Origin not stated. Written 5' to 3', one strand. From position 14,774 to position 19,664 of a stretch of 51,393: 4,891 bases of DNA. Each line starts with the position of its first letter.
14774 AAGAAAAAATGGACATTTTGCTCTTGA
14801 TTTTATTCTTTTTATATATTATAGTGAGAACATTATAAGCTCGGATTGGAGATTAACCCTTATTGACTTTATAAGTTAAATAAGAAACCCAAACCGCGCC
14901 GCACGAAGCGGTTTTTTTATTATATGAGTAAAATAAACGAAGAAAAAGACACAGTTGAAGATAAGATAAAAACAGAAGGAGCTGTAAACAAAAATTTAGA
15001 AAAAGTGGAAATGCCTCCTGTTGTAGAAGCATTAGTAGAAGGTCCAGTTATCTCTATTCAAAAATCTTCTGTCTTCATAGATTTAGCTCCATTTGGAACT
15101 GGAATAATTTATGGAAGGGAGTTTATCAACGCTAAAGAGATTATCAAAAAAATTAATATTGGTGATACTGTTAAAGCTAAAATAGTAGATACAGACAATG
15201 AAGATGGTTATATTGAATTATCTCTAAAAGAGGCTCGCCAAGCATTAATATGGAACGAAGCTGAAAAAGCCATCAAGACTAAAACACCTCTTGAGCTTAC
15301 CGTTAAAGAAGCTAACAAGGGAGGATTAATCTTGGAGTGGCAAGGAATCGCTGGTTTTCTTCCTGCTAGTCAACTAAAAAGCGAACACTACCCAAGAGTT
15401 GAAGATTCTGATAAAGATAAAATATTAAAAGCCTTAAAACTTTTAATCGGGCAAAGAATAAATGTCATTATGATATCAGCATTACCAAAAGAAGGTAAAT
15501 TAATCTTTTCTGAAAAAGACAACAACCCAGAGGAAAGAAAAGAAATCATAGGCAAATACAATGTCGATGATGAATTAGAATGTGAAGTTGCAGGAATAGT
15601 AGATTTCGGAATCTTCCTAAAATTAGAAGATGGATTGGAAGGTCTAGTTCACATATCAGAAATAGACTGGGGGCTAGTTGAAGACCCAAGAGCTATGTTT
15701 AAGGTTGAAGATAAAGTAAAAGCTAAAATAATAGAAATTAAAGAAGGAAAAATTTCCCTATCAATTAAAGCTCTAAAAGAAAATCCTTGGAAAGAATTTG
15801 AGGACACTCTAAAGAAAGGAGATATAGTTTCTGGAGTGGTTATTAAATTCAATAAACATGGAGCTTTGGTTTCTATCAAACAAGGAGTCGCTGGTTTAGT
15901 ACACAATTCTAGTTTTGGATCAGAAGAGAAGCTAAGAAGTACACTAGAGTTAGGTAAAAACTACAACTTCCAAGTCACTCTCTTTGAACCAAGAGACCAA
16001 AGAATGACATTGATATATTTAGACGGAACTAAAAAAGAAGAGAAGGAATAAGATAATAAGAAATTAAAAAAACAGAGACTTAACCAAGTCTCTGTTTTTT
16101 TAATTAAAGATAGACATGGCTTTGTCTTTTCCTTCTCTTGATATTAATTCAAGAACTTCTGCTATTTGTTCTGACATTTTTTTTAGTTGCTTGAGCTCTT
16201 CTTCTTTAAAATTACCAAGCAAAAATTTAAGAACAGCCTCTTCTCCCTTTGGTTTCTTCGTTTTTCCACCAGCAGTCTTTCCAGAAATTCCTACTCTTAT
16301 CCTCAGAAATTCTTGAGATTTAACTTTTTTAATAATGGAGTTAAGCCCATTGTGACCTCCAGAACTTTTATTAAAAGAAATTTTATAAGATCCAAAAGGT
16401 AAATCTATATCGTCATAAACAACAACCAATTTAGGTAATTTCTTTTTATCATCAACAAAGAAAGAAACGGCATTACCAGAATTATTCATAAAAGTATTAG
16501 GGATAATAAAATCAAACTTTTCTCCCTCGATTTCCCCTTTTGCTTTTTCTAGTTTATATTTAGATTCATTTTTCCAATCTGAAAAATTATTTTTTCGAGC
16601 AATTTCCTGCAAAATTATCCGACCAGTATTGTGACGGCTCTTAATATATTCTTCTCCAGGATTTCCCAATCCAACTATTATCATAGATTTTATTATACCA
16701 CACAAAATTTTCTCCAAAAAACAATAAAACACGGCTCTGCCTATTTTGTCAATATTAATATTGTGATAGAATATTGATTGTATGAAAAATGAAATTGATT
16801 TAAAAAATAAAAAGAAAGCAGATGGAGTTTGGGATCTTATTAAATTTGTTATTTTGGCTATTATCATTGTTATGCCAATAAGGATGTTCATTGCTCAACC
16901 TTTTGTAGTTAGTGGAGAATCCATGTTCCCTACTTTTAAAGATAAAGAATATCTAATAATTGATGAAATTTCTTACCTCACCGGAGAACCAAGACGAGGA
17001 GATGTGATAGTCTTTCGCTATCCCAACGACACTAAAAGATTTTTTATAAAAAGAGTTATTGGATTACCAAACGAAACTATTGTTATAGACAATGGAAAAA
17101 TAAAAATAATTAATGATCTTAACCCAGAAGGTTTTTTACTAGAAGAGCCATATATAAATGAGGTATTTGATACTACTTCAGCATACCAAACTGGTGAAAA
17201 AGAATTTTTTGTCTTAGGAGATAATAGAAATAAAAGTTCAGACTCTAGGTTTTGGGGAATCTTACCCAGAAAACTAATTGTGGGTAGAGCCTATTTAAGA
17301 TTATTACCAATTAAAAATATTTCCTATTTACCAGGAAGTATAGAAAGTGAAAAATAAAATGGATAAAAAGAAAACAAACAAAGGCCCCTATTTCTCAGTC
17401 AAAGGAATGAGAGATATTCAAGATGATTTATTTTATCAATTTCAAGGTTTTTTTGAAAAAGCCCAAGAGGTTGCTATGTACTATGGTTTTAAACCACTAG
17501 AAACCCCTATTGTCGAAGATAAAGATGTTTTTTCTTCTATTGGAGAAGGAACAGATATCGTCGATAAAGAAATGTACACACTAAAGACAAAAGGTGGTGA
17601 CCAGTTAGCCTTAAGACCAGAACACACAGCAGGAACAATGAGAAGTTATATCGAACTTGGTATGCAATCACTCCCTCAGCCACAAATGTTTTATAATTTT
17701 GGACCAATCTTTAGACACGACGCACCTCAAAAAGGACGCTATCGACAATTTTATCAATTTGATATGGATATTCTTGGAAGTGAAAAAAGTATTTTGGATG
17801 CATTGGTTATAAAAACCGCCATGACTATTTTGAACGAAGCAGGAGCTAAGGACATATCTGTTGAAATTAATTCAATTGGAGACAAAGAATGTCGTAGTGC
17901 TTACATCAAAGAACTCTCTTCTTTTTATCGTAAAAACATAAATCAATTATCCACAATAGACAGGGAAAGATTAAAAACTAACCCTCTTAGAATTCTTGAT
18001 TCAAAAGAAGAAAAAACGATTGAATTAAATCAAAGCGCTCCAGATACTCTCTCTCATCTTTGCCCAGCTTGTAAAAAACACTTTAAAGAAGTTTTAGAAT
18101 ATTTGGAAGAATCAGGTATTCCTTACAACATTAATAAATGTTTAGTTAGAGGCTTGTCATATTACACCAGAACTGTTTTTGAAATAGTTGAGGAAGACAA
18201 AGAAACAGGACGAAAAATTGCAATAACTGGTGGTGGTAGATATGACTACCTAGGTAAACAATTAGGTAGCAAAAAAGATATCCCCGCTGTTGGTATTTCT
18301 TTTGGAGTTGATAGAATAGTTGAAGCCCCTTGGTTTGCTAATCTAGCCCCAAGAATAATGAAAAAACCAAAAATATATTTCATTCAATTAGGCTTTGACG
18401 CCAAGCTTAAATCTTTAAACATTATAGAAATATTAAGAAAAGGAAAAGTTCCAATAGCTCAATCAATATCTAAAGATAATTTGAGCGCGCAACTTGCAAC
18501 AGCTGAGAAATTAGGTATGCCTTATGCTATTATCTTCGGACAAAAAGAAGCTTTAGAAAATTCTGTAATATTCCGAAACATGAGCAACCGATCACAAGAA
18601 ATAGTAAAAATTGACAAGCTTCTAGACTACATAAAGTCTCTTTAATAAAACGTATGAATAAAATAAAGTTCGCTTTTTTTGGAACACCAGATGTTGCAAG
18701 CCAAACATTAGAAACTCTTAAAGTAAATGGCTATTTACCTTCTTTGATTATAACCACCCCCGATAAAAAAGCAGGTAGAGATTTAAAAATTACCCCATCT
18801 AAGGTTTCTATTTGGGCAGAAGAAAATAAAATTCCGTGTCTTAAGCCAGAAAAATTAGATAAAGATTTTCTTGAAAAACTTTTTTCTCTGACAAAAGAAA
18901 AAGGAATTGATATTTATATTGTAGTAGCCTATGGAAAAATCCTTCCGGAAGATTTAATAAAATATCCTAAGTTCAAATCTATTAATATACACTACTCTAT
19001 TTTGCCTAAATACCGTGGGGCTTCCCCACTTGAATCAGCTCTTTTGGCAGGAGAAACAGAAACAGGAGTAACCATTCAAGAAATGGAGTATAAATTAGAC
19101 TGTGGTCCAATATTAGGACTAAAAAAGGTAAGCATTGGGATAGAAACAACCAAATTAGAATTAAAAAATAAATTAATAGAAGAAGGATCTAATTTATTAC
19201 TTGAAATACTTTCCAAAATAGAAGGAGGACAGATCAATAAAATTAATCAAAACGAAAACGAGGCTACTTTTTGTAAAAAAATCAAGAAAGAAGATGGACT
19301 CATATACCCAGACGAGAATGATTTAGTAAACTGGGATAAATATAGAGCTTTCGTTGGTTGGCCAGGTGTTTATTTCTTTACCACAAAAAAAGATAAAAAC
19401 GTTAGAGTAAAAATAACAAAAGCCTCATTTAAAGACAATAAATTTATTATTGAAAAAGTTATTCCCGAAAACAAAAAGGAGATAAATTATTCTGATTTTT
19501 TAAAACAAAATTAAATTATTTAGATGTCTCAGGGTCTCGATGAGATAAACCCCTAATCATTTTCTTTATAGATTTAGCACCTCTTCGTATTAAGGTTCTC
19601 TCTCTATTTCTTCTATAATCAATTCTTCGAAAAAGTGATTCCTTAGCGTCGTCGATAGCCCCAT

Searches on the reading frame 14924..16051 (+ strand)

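Call 21: search_protein_families(library=pfam, proteins=[window:14924-16051:+], max_evalue=0.001)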
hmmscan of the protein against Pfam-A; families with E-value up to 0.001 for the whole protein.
window:14924-16051:+ (375 aa): 4 families
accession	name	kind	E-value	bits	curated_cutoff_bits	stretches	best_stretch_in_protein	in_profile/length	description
PF00575.29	S1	-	3.2e-37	127.2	22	3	211-282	1-74/74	S1 RNA binding domain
PF23459.1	S1_RRP5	-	1.7e-10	41.8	27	0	296-328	1-33/72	RRP5 S1 domain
PF21710.3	Spt6_S1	-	3.5e-08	34.1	27.5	0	72-104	57-89/91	Spt6, S1/OB domain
PF13509.12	S1_2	-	0.00019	21.9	21.8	0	220-248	7-35/61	S1 domain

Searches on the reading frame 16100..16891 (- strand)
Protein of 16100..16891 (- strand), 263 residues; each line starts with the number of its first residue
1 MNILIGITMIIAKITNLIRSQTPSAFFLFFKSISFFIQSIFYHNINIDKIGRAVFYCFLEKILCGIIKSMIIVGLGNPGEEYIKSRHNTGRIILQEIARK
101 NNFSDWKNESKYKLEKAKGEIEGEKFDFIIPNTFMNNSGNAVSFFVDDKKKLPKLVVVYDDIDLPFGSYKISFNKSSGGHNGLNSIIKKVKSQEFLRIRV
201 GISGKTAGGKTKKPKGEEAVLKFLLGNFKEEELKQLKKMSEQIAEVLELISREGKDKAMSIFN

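Call 21: search_protein_families(library=pfam, proteins=[window:16100-16891:-], max_evalue=0.001)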
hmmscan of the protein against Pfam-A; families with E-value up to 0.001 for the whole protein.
window:16100-16891:- (263 aa): 1 family
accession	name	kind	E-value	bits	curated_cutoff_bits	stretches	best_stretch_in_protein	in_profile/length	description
PF01195.25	Pept_tRNA_hydro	-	9.8e-51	172.6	27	1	71-263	1-183/183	Peptidyl-tRNA hydrolase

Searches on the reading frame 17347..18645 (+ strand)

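Call 21: search_protein_families(library=pfam, proteins=[window:17347-18645:+], max_evalue=0.001)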
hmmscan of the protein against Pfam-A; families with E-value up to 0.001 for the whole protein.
window:17347-18645:+ (432 aa): 3 families
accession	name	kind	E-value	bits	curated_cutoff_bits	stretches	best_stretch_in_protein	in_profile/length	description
PF13393.11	tRNA-synt_His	-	2.8e-31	109.4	25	1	20-324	1-308/308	Histidyl-tRNA synthetase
PF00587.30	tRNA-synt_2b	-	1.5e-14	54.9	29.3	1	77-307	1-146/179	tRNA synthetase class II core domain (G, H, P, S and T)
PF03129.25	HGTP_anticodon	-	9.7e-11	42.1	21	1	358-431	20-93/94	Anticodon binding domain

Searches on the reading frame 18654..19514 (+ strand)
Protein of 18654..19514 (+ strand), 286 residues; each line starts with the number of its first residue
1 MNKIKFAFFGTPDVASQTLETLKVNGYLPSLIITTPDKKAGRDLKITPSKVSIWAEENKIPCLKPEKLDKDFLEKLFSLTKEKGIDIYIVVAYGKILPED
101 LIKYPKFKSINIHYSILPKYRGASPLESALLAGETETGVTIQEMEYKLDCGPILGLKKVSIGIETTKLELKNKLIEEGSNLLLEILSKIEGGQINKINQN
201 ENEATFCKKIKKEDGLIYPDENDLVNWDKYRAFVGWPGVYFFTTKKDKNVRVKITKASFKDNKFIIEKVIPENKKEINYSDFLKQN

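Call 21: search_protein_families(library=pfam, proteins=[window:18654-19514:+], max_evalue=0.001)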
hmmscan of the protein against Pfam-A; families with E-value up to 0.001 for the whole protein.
window:18654-19514:+ (286 aa): 2 families
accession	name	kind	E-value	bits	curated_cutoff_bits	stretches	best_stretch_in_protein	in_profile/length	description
PF00551.24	Formyl_trans_N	-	4.5e-33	115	26.1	1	5-185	2-180/181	Formyl transferase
PF02911.23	Formyl_trans_C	-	1.6e-05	25.5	21.1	1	209-263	1-51/100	Formyl transferase, C-terminal domain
